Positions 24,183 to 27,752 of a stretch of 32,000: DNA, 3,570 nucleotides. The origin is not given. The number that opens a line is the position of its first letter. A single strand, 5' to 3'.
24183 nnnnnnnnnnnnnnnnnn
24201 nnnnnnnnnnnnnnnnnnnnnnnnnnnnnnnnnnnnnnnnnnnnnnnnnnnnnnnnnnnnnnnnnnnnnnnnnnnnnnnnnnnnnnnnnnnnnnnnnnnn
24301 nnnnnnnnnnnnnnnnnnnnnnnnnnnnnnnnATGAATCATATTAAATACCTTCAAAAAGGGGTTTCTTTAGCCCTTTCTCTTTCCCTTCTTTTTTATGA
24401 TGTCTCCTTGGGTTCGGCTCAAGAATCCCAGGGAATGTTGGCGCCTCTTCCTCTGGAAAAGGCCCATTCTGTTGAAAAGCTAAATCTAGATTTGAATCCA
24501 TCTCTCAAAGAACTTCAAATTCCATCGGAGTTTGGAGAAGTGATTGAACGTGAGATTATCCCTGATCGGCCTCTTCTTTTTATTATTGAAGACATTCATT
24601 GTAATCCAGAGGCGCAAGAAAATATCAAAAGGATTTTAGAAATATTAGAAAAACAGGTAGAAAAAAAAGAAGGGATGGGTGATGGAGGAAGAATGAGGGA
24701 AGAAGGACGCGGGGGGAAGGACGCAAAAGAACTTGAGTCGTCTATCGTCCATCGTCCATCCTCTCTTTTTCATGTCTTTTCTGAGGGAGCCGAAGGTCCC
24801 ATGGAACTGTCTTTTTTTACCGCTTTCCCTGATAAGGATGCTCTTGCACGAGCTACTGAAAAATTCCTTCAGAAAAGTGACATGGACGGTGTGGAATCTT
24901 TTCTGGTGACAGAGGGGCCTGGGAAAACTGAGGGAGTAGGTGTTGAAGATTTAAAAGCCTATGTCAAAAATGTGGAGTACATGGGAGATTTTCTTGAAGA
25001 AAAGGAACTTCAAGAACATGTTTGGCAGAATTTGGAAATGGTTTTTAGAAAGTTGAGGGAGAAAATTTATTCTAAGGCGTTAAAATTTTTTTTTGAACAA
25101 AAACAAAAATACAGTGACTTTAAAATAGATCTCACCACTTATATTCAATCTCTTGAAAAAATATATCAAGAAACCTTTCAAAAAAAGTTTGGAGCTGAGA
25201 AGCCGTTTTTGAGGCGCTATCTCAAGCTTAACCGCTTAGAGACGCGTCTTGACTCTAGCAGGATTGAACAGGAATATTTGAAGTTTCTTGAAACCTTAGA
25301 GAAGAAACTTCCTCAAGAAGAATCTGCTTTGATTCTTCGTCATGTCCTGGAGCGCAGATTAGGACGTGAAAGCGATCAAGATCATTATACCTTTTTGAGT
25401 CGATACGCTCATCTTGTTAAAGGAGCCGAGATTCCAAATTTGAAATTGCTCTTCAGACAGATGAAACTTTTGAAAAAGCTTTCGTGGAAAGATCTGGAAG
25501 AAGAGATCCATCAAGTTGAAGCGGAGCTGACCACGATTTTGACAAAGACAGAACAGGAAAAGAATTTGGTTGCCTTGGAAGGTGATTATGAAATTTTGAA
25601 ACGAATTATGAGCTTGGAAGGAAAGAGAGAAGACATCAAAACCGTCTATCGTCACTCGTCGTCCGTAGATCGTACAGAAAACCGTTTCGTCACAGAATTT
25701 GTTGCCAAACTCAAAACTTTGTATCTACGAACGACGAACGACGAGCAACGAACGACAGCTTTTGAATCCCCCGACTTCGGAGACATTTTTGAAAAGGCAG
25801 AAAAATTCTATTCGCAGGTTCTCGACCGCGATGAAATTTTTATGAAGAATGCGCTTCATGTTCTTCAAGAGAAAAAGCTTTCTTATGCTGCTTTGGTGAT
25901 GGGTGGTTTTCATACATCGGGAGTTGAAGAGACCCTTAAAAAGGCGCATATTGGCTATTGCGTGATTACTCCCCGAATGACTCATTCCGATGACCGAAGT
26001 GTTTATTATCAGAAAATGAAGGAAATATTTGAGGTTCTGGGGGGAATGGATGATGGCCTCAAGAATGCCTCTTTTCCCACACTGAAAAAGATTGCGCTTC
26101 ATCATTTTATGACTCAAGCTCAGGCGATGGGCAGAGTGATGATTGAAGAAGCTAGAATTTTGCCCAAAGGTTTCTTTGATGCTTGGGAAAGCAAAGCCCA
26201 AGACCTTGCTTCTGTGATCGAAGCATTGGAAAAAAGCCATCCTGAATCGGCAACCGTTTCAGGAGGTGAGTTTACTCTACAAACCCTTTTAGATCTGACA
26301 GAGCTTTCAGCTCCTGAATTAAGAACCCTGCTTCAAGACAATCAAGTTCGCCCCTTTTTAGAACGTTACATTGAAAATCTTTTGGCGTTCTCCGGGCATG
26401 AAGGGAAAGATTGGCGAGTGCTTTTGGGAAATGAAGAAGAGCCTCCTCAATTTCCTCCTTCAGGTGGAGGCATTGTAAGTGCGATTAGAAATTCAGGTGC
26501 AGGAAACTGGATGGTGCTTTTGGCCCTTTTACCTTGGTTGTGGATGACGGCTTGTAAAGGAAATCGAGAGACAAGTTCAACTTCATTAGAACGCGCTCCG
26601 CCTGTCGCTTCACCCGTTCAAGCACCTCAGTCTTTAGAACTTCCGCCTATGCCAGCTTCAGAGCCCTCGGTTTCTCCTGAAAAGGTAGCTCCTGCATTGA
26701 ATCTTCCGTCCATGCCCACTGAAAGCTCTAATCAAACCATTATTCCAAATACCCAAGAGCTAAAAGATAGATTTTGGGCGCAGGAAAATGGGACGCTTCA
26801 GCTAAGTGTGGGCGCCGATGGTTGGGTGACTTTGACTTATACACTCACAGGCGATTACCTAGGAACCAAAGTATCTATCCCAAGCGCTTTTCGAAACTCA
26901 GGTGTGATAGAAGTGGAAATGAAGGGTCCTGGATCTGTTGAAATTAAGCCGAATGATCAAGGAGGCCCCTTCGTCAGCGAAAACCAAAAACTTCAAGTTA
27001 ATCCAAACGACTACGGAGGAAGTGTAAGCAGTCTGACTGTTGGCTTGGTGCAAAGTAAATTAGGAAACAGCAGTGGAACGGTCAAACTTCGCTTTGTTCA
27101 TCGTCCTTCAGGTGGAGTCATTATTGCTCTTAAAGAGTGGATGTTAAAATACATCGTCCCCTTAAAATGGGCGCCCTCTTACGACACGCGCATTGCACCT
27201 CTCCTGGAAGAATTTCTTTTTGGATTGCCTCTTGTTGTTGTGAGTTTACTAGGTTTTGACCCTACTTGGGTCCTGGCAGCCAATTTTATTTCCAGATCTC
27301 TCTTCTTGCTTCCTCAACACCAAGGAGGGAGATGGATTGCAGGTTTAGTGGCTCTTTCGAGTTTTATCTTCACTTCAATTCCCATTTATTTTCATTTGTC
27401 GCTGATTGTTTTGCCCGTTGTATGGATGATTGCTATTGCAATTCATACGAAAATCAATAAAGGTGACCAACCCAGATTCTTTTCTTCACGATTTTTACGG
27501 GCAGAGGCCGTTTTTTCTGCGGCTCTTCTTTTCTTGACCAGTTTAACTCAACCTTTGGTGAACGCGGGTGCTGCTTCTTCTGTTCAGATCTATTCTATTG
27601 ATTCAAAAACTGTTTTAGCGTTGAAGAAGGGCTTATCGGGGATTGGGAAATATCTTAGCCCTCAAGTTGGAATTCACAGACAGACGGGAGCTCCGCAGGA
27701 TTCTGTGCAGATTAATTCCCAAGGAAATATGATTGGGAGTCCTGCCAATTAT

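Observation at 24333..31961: Giant mosaic envelope protein with two embedded CPBP/Abi (CAAX-protease-like) intramembrane modules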

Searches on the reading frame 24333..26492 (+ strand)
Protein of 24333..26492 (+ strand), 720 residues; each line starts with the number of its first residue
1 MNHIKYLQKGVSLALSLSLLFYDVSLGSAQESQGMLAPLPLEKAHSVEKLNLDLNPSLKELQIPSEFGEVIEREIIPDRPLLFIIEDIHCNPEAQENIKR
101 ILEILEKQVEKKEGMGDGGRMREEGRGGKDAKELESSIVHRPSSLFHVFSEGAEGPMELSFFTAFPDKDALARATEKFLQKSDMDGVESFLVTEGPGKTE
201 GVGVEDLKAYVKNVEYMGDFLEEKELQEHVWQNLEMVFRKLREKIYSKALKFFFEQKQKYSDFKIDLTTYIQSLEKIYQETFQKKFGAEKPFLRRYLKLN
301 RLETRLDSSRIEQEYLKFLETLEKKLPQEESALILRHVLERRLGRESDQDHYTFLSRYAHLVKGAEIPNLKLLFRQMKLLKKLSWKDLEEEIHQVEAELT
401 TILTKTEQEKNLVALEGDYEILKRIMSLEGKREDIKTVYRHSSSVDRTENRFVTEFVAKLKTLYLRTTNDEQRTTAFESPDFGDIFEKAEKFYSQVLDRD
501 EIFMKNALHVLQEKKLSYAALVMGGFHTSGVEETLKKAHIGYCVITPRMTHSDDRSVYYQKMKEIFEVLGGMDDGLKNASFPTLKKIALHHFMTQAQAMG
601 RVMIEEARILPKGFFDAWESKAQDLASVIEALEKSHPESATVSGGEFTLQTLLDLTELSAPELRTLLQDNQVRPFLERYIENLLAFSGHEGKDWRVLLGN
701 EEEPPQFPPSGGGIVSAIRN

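Call 13: search_protein_families(library=pfam, proteins=[window:24333-26492:+], max_evalue=10)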
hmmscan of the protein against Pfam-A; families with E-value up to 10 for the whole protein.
window:24333-26492:+ (720 aa): 5 families
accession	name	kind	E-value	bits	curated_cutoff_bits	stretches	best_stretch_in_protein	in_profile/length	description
PF08311.18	Mad3_BUB1_I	-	0.42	11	31.4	1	313-359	20-66/123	Mad3/BUB1 homology region 1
PF10150.14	RNase_E_G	-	0.64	9.8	25.5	1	308-413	19-126/270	Ribonuclease E/G family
PF02847.23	MA3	-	0.68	10.4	23.2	1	230-286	22-78/113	MA3 domain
PF12130.13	bMERB_dom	-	0.74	10.3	24.6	1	338-435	21-116/134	Bivalent Mical/EHBP Rab binding domain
PF18169.6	SLATT_6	-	5.5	7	27.1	1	249-285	73-109/176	SMODS and SLOG-associating 2TM effector domain 6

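Call 23: search_solved_structures(query=A2, max_evalue=10, show_alignments=2)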
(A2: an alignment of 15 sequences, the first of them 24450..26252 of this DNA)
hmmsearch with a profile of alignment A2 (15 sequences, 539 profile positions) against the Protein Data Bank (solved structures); distinct sequences matched with E-value up to 10: 2.
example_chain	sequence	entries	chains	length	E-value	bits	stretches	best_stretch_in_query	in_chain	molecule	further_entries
13bv_C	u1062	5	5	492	1.8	10.3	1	201-322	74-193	Beclin 1-associated autophagy-related key regulator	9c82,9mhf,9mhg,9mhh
9rx4_D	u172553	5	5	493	1.9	10.3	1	201-322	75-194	Beclin 1-associated autophagy-related key regulator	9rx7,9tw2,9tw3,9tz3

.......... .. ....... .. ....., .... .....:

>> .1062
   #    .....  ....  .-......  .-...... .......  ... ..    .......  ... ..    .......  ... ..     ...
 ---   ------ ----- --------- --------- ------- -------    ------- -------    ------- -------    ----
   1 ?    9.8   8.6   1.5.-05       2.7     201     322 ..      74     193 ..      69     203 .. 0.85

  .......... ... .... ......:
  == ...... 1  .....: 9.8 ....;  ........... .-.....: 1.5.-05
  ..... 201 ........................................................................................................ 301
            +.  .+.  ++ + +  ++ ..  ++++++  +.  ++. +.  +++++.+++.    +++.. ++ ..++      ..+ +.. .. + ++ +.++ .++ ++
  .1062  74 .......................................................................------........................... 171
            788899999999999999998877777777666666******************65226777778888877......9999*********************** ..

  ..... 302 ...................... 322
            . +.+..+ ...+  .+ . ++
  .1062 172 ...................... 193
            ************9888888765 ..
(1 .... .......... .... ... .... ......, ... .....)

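Call 24: search_protein_families(library=pfam, alignment_id=A2, max_evalue=1)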
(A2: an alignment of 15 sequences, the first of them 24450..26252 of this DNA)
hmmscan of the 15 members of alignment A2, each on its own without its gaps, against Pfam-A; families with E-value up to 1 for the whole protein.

A. member 1, window:24450-26252:+ (601 aa): 6 families
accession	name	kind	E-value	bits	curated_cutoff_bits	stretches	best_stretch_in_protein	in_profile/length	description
PF12130.13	bMERB_dom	-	0.02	15.4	24.6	1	299-396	21-116/134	Bivalent Mical/EHBP Rab binding domain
PF02097.20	Filo_VP35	-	0.1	12.1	27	1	371-439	90-158/342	Filoviridae VP35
PF08311.18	Mad3_BUB1_I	-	0.25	11.7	31.4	0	274-320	20-66/123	Mad3/BUB1 homology region 1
PF24845.1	DUF7721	-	0.49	11.5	27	0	205-241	20-56/84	Domain of unknown function (DUF7721)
PF10150.14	RNase_E_G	-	0.58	10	25.5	0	269-374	19-126/270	Ribonuclease E/G family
PF02847.23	MA3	-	0.75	10.2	23.2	0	189-247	20-78/113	MA3 domain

B. families by the number of members that match (of 15 scanned): 24 families
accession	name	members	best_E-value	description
PF04187.18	Cofac_haem_bdg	4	2.9e-06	Haem-binding uptake, Tiki superfamily, ChaN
PF23202.1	PAH_ZNF598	2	0.0086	ZNF598 PAH domain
PF03997.17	VPS28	1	0.017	VPS28 protein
PF18950.5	DUF5694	1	0.018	Family of unknown function (DUF5694)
PF12130.13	bMERB_dom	1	0.02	Bivalent Mical/EHBP Rab binding domain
PF11829.13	DUF3349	1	0.036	Protein of unknown function (DUF3349)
PF14552.11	Tautomerase_2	1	0.037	Tautomerase enzyme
PF01390.26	SEA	1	0.039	SEA domain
PF07028.16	DUF1319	1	0.043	Protein of unknown function (DUF1319)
PF15409.12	PH_8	1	0.063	Pleckstrin homology domain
PF08349.16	DUF1722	1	0.069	Protein of unknown function (DUF1722)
PF02196.21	RBD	1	0.096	Raf-like Ras-binding domain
PF02097.20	Filo_VP35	1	0.1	Filoviridae VP35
PF01609.27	DDE_Tnp_1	1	0.11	Transposase DDE domain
PF20284.3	CTD8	1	0.12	C-terminal domain 8 of the ABC-three component (ABC-3C) systems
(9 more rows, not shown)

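Call 36: predict_structure(alignment_id=A2)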
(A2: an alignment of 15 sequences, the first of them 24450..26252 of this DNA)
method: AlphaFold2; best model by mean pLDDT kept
length: 601 residues; sequences in the alignment: 15
mean_pLDDT: 78.0   pTM: 0.72
mean pLDDT of the five models: 78.0, 77.4, 77.3, 76.6, 76.5
residues with pLDDT >= 90: 195; 70-90: 240; 50-70: 92; < 50: 74
segments of 3 or more residues with pLDDT < 50: 1-17, 78-103, 405-407, 435-437, 531-546, 598-601
pLDDT, mean of each block of 10 residues (from residue 1): 35 47 80 85 90 89 88 58 43 42 70 86 75 83 86 83 90 85 84 88 94 94 87 95 91 93 89 92 90 89 80 92 84 92 87 95 95 94 88 87 54 84 85 56 83 90 90 87 89 87 91 67 62 44 48 52 56 51 60 53 33
secondary structure, 60 per line:
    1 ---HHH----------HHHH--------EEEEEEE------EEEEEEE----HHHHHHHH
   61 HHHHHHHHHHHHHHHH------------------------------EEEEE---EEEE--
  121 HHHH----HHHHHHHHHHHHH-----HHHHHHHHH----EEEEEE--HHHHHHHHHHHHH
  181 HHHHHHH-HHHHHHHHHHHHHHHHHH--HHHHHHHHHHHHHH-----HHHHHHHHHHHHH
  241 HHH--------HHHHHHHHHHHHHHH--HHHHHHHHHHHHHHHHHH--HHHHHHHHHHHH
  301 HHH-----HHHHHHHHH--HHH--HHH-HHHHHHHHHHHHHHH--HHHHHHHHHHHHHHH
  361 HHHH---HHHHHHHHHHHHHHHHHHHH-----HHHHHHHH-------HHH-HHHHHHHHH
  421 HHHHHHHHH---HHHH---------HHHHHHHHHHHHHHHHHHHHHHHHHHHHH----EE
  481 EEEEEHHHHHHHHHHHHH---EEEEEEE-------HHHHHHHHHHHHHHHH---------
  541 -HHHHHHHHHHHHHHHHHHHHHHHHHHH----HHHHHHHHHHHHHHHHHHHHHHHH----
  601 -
elements in order: H17-20 E29-35 E42-48 H53-76 E107-111 E115-118 H121-124 H129-141 H147-155 E160-165 H168-187 H189-206 H209-222 H228-243 H252-266 H269-286 H289-303 H309-317 H329-343 H346-364 H368-387 H393-400 H412-429 H433-436 H446-474 E479-485 H486-498 E502-508 H516-531 H542-568 H573-596

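Call 40: fold_search(model_id=the predicted structure, library=pdb)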
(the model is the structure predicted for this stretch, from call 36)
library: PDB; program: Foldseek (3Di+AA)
matches with E <= 10: 101; with E <= 0.001: 0
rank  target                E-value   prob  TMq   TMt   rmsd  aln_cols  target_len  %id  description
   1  8f7n                  4.9e-01  0.10  0.11  0.17  31.5       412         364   12  Crystal structure of chemoreceptor McpZ ligand sensing domain (released 2023-07-05)
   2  6nak_B                9.2e-01  0.16  0.11  0.17  12.5       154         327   10  BACTERIAL PROTEIN COMPLEX TM BDE complex (released 2023-04-26)
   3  4cei_A                1.0e+00  0.04  0.13  0.09  21.6       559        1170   13  Crystal structure of ADPNP-bound AddAB with a forked DNA substrate (released 2014-03-12)
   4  9hdd_A                1.1e+00  0.03  0.09  0.12  26.5       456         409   13  Sla2 C-terminal region (Residues 560-968) (REND and THATCH domains) (released 2025-05-21)
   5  7sqc_1J               1.1e+00  0.03  0.06  0.10  42.7       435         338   12  Ciliary C1 central pair apparatus isolated from Chlamydomonas reinhardtii (released 2022-04-13)
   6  7sqc_1K               1.2e+00  0.03  0.07  0.10  42.6       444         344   12  Ciliary C1 central pair apparatus isolated from Chlamydomonas reinhardtii (released 2022-04-13)
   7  5elz                  1.4e+00  0.28  0.09  0.19  16.6       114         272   10  Staphylococcus aureus Type II pantothenate kinase in complex with a pantothenate analog (released 2016-08-10)
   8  7n6g_3O               1.5e+00  0.03  0.07  0.10  42.9       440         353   14  C1 of central pair (released 2022-05-18)
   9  8r1a_A                1.6e+00  0.04  0.07  0.07  52.2       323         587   12  Model of the membrane-bound GBP1 oligomer (released 2024-01-17)
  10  8fbj                  1.7e+00  0.02  0.07  0.11  28.1       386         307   13  Improving the secretion of designed protein assemblies through negative design of cryptic transmembrane domains (released 2023-03-22)
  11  7n6g_3P               1.7e+00  0.02  0.06  0.09  47.2       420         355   11  C1 of central pair (released 2022-05-18)
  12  4wq5_A                1.9e+00  0.14  0.09  0.16  13.9       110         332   20  YgjD(V85E)-YeaZ heterodimer in complex with ATP (released 2015-01-28)
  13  7tci_A                1.9e+00  0.04  0.10  0.14  25.8       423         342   12  Structure of Xenopus KCNQ1-CaM in complex with ML277 (released 2022-07-06)
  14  6h2f_G                2.0e+00  0.02  0.06  0.10  33.0       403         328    7  Structure of the pre-pore AhlB of the tripartite alpha-pore forming toxin, AHL, from Aeromonas hydrophila. (released 2019-07-10)
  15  5i7d_A                2.1e+00  0.02  0.07  0.10  44.4       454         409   11  Crystal Structure of srGAP2 F-BARx WT Form-2 (released 2017-08-30)
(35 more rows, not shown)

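Call 66: find_related_loci(query=window:24450-26252:+, collection=genome_contigs, flank=3000)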
Query window:24450-26252:+ (601 aa) in genome_contigs; peptide patterns used: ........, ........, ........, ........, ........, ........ (x = any residue, [..] = any of these).
104 stretches matched a pattern, but none encodes a relative of the query by tblastn (E <= 1e-3).

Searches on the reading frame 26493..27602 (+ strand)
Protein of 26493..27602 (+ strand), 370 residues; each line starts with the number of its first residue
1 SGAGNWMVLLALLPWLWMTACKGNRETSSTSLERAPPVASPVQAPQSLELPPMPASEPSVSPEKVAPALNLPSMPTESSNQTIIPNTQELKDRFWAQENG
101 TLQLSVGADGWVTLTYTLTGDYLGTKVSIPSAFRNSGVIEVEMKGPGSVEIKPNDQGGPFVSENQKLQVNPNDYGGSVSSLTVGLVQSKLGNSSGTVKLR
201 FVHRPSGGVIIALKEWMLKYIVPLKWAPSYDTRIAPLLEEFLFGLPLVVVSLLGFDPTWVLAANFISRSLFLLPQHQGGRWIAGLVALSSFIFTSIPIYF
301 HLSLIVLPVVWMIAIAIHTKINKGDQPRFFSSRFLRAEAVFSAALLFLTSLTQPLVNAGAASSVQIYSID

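Call 13: search_protein_families(library=pfam, proteins=[window:26493-27602:+], max_evalue=10)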
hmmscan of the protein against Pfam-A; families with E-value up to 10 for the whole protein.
window:26493-27602:+ (370 aa): 1 family
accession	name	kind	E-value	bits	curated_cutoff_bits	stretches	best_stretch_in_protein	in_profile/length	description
PF10251.14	PEN-2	-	1.2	10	25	1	298-322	11-35/93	Presenilin enhancer-2 subunit of gamma secretase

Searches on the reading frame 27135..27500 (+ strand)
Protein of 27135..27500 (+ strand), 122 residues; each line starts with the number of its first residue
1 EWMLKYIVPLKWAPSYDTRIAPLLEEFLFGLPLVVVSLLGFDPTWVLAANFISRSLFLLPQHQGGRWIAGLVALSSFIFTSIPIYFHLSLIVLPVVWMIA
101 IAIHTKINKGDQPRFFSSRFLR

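Call 13: search_protein_families(library=pfam, proteins=[window:27135-27500:+], max_evalue=10)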
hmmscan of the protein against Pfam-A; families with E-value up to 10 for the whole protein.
window:27135-27500:+ (122 aa): 1 family
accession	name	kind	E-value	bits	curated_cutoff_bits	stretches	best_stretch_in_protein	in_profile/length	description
PF12420.13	DUF3671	-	0.13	12.1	34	1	16-109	159-214/223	Fam-L, Fam-M like protein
